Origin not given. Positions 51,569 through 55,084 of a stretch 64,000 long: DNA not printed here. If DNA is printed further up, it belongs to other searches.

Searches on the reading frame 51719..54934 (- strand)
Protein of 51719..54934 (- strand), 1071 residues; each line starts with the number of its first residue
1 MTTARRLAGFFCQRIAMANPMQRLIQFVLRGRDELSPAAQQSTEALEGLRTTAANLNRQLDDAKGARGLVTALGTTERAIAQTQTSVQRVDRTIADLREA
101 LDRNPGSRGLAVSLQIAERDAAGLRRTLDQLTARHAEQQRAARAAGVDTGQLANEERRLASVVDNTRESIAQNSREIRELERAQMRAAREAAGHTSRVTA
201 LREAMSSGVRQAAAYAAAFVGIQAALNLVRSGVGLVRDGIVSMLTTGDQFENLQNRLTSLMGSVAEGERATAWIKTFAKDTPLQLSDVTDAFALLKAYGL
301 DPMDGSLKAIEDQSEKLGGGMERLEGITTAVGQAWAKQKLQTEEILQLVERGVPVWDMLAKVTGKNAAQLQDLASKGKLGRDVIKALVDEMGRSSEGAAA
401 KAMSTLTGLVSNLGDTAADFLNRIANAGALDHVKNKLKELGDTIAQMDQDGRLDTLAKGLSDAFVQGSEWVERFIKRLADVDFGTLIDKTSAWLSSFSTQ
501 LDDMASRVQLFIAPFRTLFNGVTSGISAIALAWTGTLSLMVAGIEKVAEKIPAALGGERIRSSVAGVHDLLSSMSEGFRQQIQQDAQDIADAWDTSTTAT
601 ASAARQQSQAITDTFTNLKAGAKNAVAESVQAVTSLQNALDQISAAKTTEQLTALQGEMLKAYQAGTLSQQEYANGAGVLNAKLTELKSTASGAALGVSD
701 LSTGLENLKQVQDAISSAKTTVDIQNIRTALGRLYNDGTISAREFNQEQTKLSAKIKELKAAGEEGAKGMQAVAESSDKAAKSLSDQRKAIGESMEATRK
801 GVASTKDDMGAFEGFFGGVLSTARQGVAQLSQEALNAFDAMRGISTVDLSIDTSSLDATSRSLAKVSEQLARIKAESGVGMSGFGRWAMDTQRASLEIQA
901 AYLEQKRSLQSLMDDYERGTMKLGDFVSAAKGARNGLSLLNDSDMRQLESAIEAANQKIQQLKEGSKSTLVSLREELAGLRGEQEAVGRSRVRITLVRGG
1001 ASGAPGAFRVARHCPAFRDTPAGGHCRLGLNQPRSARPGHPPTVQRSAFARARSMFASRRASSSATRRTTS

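Call 17: search_protein_families(library=pfam, proteins=[window:51719-54934:-], max_evalue=0.00001)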
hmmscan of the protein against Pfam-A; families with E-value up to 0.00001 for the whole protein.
window:51719-54934:- (1071 aa): 1 family
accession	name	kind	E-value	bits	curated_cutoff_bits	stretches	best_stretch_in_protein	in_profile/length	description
PF20155.4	TMP_3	-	1.5e-36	126.3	41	1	242-425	2-191/192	Tape measure protein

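Call 61: find_encoding_contigs(protein=window:51722-54934:-, flank=10000, max_places=6)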
Protein window:51722-54934:- (1071 aa): no gene with exactly this product is on record in the collection.

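Call 72: find_encoding_contigs(protein=window:51722-54886:-, flank=10000, max_places=5)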
Protein window:51722-54886:- (1055 aa): no gene with exactly this product is on record in the collection.
